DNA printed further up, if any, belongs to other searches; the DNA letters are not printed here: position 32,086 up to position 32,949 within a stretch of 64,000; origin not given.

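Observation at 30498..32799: AT-rich three-gene island inside the type IV pilus locus: two divergent NDT-like::RHH paralogs flank a putative nucleosidase-like gene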

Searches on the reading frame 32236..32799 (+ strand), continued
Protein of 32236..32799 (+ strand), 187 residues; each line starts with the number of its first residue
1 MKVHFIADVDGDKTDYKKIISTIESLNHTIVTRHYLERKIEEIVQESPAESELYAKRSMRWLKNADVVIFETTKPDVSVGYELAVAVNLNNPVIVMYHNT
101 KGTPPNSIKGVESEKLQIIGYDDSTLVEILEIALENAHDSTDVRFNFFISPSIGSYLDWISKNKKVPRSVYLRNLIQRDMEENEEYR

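Call 32: fold_search(model_id=the predicted structure, library=pdb)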
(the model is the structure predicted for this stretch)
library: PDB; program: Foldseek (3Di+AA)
matches with E <= 10: 1546; with E <= 0.001: 110
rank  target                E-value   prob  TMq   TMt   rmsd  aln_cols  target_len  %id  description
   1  4kxl_D                4.2e-09  1.00  0.60  0.80   2.3       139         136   23  Crystal structure of DNPH1 (RCL) with 6-CYCLOPENTYL-AMP (released 2014-02-05)
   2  8qhq_E                4.5e-09  1.00  0.59  0.81   3.8       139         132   22  Crystal structure of human DNPH1 bound to hmdUMP (released 2023-11-08)
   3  9i57_B                4.5e-09  1.00  0.57  0.74   3.3       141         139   21  Crystal structure of DNPH1 bound by compound 39. (released 2025-11-12)
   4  9i57_A                7.0e-09  1.00  0.60  0.77   4.7       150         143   23  Crystal structure of DNPH1 bound by compound 39. (released 2025-11-12)
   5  9i58_A                7.5e-09  1.00  0.58  0.80   4.8       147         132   23  Crystal structure of DNPH1 bound by compound 31. (released 2025-11-12)
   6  9ia6_C                9.7e-09  1.00  0.58  0.83   3.5       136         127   25  Crystal structure of DNPH1 bound by compound 3. (released 2025-11-12)
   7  9da5_A                1.0e-08  1.00  0.56  0.81   2.3       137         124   23  Crystal structure of human DNPH1 bound to inhibitor 2c (released 2025-02-05)
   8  4p5d_A                1.1e-08  1.00  0.62  0.79   2.7       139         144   25  CRYSTAL STRUCTURE OF RAT DNPH1 (RCL) WITH 6-NAPHTHYL-PURINE-RIBOSIDE-MONOPHOSPHATE (released 2014-08-20)
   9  9i58_B                1.2e-08  1.00  0.61  0.84   2.2       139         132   23  Crystal structure of DNPH1 bound by compound 31. (released 2025-11-12)
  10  4kxm_A                1.3e-08  1.00  0.59  0.83   2.1       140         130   22  Crystal structure of DNPH1 (RCL) WITH N6-ISOPENTENYL-AMP (released 2014-02-05)
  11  9i9q_A                1.3e-08  1.00  0.58  0.80   2.1       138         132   23  Crystal structure of DNPH1 bound by compound 2. (released 2025-11-12)
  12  4kxl_C                1.4e-08  1.00  0.59  0.81   3.1       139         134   22  Crystal structure of DNPH1 (RCL) with 6-CYCLOPENTYL-AMP (released 2014-02-05)
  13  4kxn_A                1.6e-08  1.00  0.60  0.83   2.2       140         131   22  Crystal structure of DNPH1 (RCL) with kinetine riboside monophosphate (released 2014-02-05)
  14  8os9_A                1.7e-08  1.00  0.56  0.81   2.6       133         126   24  Structure of Homo sapiens 2'-deoxynucleoside 5'-phosphate N-hydrolase 1 (DNPH1) (released 2023-08-30)
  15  4p5e_A                1.7e-08  1.00  0.59  0.77   3.3       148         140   24  CRYSTAL STRUCTURE OF HUMAN DNPH1 (RCL) WITH 6-NAPHTHYL-PURINE-RIBOSIDE-MONOPHOSPHATE (released 2014-08-20)
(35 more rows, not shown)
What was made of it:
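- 32236..32799 (+): Gene C: DNPH1-like domain (32236 to about 32655) plus the canonical RHH (about 32656-32796). It is 'E-type': Glu82 occupies the DNPH1 nucleophile position, Asp76 the Ser87 position, and there is no Arg in the N-terminal loop. Foldseek places DNPH1 on top at E 4e-9 (call 32).
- On DNPH1/Rcl family (PF05014 superfamily): Foldseek: DNPH1 fills the top 50, E 4e-9 (call 32).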

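Call 77: search_protein_families(library=pfam, alignment_id=A4, max_evalue=0.00001)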
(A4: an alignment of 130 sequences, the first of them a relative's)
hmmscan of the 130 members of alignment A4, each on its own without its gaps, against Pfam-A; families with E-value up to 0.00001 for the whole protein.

A. member 1, L027:8622-9143:- (173 aa): 1 family
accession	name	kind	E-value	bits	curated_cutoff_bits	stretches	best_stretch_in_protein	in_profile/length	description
PF00908.23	dTDP_sugar_isom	-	3.1e-33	115.3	27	1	3-170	10-168/168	dTDP-4-dehydrorhamnose 3,5-epimerase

B. families by the number of members that match (of 130 scanned): 30 families (the first 25 are shown)
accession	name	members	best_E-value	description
PF13489.12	Methyltransf_23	17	4.7e-15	Methyltransferase domain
PF00294.29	PfkB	16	1.3e-41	pfkB family carbohydrate kinase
PF00908.23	dTDP_sugar_isom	13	2.4e-36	dTDP-4-dehydrorhamnose 3,5-epimerase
PF04055.27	Radical_SAM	13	1.2e-26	Radical SAM superfamily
PF13847.12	Methyltransf_31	13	3.3e-20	Methyltransferase domain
PF08242.18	Methyltransf_12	13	3.3e-15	Methyltransferase domain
PF02073.20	Peptidase_M29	11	9.9e-100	Thermophilic metalloprotease (M29)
PF08241.18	Methyltransf_11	11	3.2e-25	Methyltransferase domain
PF13649.12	Methyltransf_25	11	9.1e-25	Methyltransferase domain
PF01406.26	tRNA-synt_1e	9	1.8e-101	tRNA synthetases class I (C) catalytic domain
PF09334.17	tRNA-synt_1g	9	1.2e-15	tRNA synthetases class I (M)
PF00133.28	tRNA-synt_1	6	1.2e-08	tRNA synthetases class I (I, L, M and V)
PF00383.29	dCMP_cyt_deam_1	5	1.8e-26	Cytidine and deoxycytidylate deaminase zinc-binding region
PF14437.12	MafB19-deam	5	1.8e-23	MafB19-like deaminase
PF01209.24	Ubie_methyltran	5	6.3e-19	ubiE/COQ5 methyltransferase family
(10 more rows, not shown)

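Call 78: search_protein_families(library=pfam, alignment_id=A5, max_evalue=0.00001)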
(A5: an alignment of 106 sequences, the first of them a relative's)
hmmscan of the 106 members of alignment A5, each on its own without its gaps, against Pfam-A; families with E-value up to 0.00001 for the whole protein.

A. member 1, L021:7102-7995:+ (298 aa): 1 family
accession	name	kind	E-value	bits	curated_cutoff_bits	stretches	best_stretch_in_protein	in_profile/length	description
PF04055.27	Radical_SAM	-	4.1e-08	34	29.5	1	16-121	2-110/166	Radical SAM superfamily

B. families by the number of members that match (of 106 scanned): 72 families (the first 25 are shown)
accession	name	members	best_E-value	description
PF13649.12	Methyltransf_25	7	2.3e-23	Methyltransferase domain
PF08241.18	Methyltransf_11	6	2.3e-23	Methyltransferase domain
PF08242.18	Methyltransf_12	6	5.4e-14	Methyltransferase domain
PF13489.12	Methyltransf_23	5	2e-14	Methyltransferase domain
PF13847.12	Methyltransf_31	4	4.1e-22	Methyltransferase domain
PF00925.25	GTP_cyclohydro2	2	1.5e-50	GTP cyclohydrolase II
PF02585.22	PIG-L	2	7.8e-30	GlcNAc-PI de-N-acetylase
PF00849.27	PseudoU_synth_2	2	6.6e-26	RNA pseudouridylate synthase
PF01266.30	DAO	2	1.1e-23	FAD dependent oxidoreductase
PF01966.28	HD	2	1.7e-11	HD domain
PF01209.24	Ubie_methyltran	2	1.4e-10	ubiE/COQ5 methyltransferase family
PF01546.33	Peptidase_M20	2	1.7e-10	Peptidase family M20/M25/M40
PF01479.30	S4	2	3e-09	S4 domain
PF02353.26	CMAS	2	3.6e-09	Mycolic acid cyclopropane synthetase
PF07963.17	N_methyl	2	7.4e-09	Prokaryotic N-terminal methylation motif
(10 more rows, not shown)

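Call 85: find_encoding_contigs(protein=P0001, flank=1000, max_places=1)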
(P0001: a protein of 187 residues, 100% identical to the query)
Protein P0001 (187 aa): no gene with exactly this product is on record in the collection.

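Call 87: search_protein_families(library=pfam, max_evalue=0.01, proteins=[L051:4667-5650:-, L042:6860-7828:-, L085:1838-2950:+, L088:6880-7932:+, L049:4047-4733:+, L087:6987-7958:+, L044:3280-4407:+, L084:6952-7815:+, L017:1665-2732:-, L092:6991-7929:+])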
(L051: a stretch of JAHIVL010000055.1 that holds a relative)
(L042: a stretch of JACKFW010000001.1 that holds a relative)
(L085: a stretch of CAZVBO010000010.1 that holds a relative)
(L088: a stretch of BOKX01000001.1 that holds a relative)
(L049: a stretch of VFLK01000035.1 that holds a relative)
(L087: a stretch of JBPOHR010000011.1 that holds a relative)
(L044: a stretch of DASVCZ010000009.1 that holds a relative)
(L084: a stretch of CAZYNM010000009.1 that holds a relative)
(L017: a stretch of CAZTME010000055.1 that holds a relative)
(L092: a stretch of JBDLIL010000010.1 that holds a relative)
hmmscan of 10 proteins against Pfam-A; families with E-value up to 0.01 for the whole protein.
L051:4667-5650:- (327 aa): 3 families
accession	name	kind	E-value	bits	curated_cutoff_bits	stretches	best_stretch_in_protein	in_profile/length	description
PF13489.12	Methyltransf_23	-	1e-06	29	27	1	122-295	19-161/164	Methyltransferase domain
PF08241.18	Methyltransf_11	-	0.004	18.2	21.2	1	131-213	2-88/95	Methyltransferase domain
PF13649.12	Methyltransf_25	-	0.0064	17.6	27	0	129-213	1-94/97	Methyltransferase domain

L042:6860-7828:- (322 aa): 2 families
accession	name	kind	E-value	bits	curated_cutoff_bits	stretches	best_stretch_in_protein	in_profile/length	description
PF13489.12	Methyltransf_23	-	0.00068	19.8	27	1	126-221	23-119/164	Methyltransferase domain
PF18324.6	Isocitrate_DH_C_bact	-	0.0033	17.9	25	0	40-96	52-108/110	Bacterial isocitrate dehydrogenase, C-terminal domain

L085:1838-2950:+ (371 aa): 2 families
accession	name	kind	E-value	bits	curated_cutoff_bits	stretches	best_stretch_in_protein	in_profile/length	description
PF08242.18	Methyltransf_12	-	1.8e-05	25.9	30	1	217-279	44-98/98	Methyltransferase domain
PF08241.18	Methyltransf_11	-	0.0022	19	21.2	0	224-280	47-94/95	Methyltransferase domain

L088:6880-7932:+ (351 aa): 2 families
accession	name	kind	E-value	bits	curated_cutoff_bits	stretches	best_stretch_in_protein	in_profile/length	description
PF08241.18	Methyltransf_11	-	0.00027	21.9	21.2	0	192-258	28-95/95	Methyltransferase domain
PF13649.12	Methyltransf_25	-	0.00039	21.5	27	0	201-254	44-97/97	Methyltransferase domain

L049:4047-4733:+ (229 aa): 8 families
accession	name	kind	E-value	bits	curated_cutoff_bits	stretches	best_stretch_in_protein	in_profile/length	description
PF13649.12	Methyltransf_25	-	7.1e-15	55.9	27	1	47-145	1-97/97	Methyltransferase domain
PF08241.18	Methyltransf_11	-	8.8e-15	55.6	21.2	1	48-149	1-95/95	Methyltransferase domain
PF13847.12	Methyltransf_31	-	1.1e-14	54.8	27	1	45-153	5-113/145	Methyltransferase domain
PF08242.18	Methyltransf_12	-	2.8e-09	38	30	1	48-147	1-98/98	Methyltransferase domain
PF13489.12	Methyltransf_23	-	6.2e-09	36.2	27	1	41-208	20-159/164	Methyltransferase domain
PF02353.26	CMAS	-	8.8e-08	32.2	27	1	32-151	51-166/273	Mycolic acid cyclopropane synthetase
PF01795.25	Methyltransf_5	-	0.0013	18.7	27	1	35-116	12-96/309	MraW methylase family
PF12147.14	Methyltransf_20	-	0.0084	15.8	21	0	46-151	136-247/309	Putative methyltransferase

L087:6987-7958:+ (324 aa): 4 families
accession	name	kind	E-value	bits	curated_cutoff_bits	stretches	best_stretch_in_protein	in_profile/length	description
PF13649.12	Methyltransf_25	-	2.8e-08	34.8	27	1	106-156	1-50/97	Methyltransferase domain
PF08242.18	Methyltransf_12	-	1.4e-06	29.4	30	1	109-227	3-98/98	Methyltransferase domain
PF08241.18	Methyltransf_11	-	1.4e-06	29.3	21.2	1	108-227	2-93/95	Methyltransferase domain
PF13489.12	Methyltransf_23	-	0.00022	21.4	27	1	100-225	20-112/164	Methyltransferase domain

L044:3280-4407:+ (376 aa): 6 families
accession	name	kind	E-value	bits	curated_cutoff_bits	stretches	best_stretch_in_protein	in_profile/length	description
PF08241.18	Methyltransf_11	-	2.9e-10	41.1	21.2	1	141-251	1-95/95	Methyltransferase domain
PF13649.12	Methyltransf_25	-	7.1e-10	39.9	27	1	140-247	1-97/97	Methyltransferase domain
PF13489.12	Methyltransf_23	-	2.5e-09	37.5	27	1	128-306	11-154/164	Methyltransferase domain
PF13847.12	Methyltransf_31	-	2.5e-09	37.4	27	1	136-251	3-109/145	Methyltransferase domain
PF08242.18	Methyltransf_12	-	2.2e-08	35.2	30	1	141-248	1-97/98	Methyltransferase domain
PF13679.12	Methyltransf_32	-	0.0072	16.7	27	0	136-242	25-129/143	Methyltransferase domain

L084:6952-7815:+ (288 aa): 12 families
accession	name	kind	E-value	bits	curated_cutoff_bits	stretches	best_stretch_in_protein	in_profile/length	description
PF08241.18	Methyltransf_11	-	2.9e-20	73.1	21.2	1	68-164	1-95/95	Methyltransferase domain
PF13649.12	Methyltransf_25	-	6.1e-18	65.7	27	1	67-160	1-97/97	Methyltransferase domain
PF13489.12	Methyltransf_23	-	4.7e-15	56.1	27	1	61-221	20-162/164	Methyltransferase domain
PF13847.12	Methyltransf_31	-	3.6e-14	53.1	27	1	64-168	4-113/145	Methyltransferase domain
PF08242.18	Methyltransf_12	-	3.9e-14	53.6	30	1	68-162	1-98/98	Methyltransferase domain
PF02353.26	CMAS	-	2.9e-07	30.5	27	1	50-173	49-173/273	Mycolic acid cyclopropane synthetase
PF05175.20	MTS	-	7.7e-07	29.3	23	1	60-163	30-137/170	Methyltransferase small domain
PF01209.24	Ubie_methyltran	-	9.6e-07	28.8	20.1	1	65-178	49-165/233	ubiE/COQ5 methyltransferase family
PF00398.26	RrnaAD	-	2.9e-05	23.8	24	1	48-124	14-92/263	Ribosomal RNA adenine dimethylase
PF05401.17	NodS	-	0.00097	19.5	24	1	53-137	31-117/201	Nodulation protein S (NodS)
PF13679.12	Methyltransf_32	-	0.0026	18.2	27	1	63-104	25-72/143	Methyltransferase domain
PF01728.25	FtsJ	-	0.0081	16.5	24.1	0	51-131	8-96/181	FtsJ-like methyltransferase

L017:1665-2732:- (355 aa): 3 families
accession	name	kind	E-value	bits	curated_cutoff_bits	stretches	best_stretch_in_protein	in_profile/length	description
PF22725.1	GFO_IDH_MocA_C3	-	1.6e-16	60.9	27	1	138-264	1-122/124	GFO/IDH/MocA C-terminal domain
PF01408.29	GFO_IDH_MocA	-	1.9e-08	35.4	24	1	10-128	1-118/120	Oxidoreductase family, NAD-binding Rossmann fold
PF02894.22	GFO_IDH_MocA_C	-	6.2e-07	29.9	22.9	1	145-348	4-217/218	Oxidoreductase family, C-terminal alpha/beta domain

L092:6991-7929:+ (313 aa): 2 families
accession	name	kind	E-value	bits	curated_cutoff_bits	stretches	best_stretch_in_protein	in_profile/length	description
PF08241.18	Methyltransf_11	-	0.00013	23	21.2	1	120-203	1-88/95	Methyltransferase domain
PF13649.12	Methyltransf_25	-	0.002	19.2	27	0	119-203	1-94/97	Methyltransferase domain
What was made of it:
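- Methyltransferases are the commonest cargo (call 87).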

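Call 91: search_dna_similar(query=window:32236-32796:+, collection=phages, mode=protein, max_evalue=0.001, max_rows=10)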
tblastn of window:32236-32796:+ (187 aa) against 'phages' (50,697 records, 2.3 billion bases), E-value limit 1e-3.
No match.

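Call 98: list_cluster_members(proteins=[P0001, P0121])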
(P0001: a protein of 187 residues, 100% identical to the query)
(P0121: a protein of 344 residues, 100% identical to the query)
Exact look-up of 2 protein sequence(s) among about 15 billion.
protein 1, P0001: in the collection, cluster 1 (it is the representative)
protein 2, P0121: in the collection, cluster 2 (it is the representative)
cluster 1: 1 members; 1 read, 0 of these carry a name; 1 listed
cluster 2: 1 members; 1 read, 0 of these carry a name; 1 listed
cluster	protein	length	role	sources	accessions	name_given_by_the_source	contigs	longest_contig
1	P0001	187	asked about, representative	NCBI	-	-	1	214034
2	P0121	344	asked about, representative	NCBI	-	-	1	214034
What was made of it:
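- Tried and rejected: The exact-sequence look-up failed (call 85), and the cluster look-up gave only 'NCBI, contig 214034 bp' (call 98).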

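Call 99: search_protein_families(library=phrogs, max_evalue=0.01, proteins=[window:32236-32799:+])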
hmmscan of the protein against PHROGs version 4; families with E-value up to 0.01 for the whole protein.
window:32236-32799:+ (187 aa): 0 families

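Call 101: search_dna_similar(query=window:32236-32796:+, collection=plasmids, mode=protein, max_evalue=0.001, max_rows=10)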
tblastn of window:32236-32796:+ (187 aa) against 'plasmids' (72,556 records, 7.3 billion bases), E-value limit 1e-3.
Records with a match: 15; places in all: 15; records where one place covers at least 80% of the query: 0.
Best place of each record, by identity: <60% 15.
By first word of the organism name: Apilactobacillus 13; Selenomonas 1; Segatella 1.
By predicted mobility (MOB-suite, as given by PLSDB): non-mobilizable 15.
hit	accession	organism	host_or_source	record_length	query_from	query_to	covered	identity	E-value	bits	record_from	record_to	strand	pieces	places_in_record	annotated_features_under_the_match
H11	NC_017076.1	Selenomonas ruminantium subsp. lactilytica TAM6421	-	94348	1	133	71%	27.9%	1e-5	52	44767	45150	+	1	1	nucleoside 2-deoxyribosyltransferase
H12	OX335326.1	Apilactobacillus kunkeei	Apis mellifera,European honeybee,honey ...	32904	1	112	60%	29.6%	4e-8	59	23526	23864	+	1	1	DNPH1: 2'-deoxynucleoside 5'-phosphate N-hydrolase 1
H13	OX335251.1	Apilactobacillus kunkeei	Apis mellifera,European honeybee,honey ...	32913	1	112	60%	29.6%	4e-8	59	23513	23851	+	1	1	DNPH1: 2'-deoxynucleoside 5'-phosphate N-hydrolase 1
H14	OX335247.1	Apilactobacillus kunkeei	Apis mellifera,European honeybee,honey ...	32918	1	112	60%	29.6%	4e-8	59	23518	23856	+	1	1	DNPH1: 2'-deoxynucleoside 5'-phosphate N-hydrolase 1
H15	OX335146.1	Apilactobacillus kunkeei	Apis mellifera,European honeybee,honey ...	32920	1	112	60%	29.6%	4e-8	59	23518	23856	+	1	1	DNPH1: 2'-deoxynucleoside 5'-phosphate N-hydrolase 1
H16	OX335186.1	Apilactobacillus kunkeei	Apis mellifera,European honeybee,honey ...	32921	1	112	60%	29.6%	4e-8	59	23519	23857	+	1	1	DNPH1: 2'-deoxynucleoside 5'-phosphate N-hydrolase 1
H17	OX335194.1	Apilactobacillus kunkeei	Apis mellifera,European honeybee,honey ...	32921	1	112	60%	29.6%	4e-8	59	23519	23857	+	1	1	DNPH1: 2'-deoxynucleoside 5'-phosphate N-hydrolase 1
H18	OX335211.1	Apilactobacillus kunkeei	Apis mellifera,European honeybee,honey ...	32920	1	112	60%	29.6%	4e-8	59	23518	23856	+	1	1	DNPH1: 2'-deoxynucleoside 5'-phosphate N-hydrolase 1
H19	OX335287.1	Apilactobacillus kunkeei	Apis mellifera,European honeybee,honey ...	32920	1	112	60%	29.6%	4e-8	59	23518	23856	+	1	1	DNPH1: 2'-deoxynucleoside 5'-phosphate N-hydrolase 1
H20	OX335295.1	Apilactobacillus kunkeei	Apis mellifera,European honeybee,honey ...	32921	1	112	60%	29.6%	4e-8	59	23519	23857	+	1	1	DNPH1: 2'-deoxynucleoside 5'-phosphate N-hydrolase 1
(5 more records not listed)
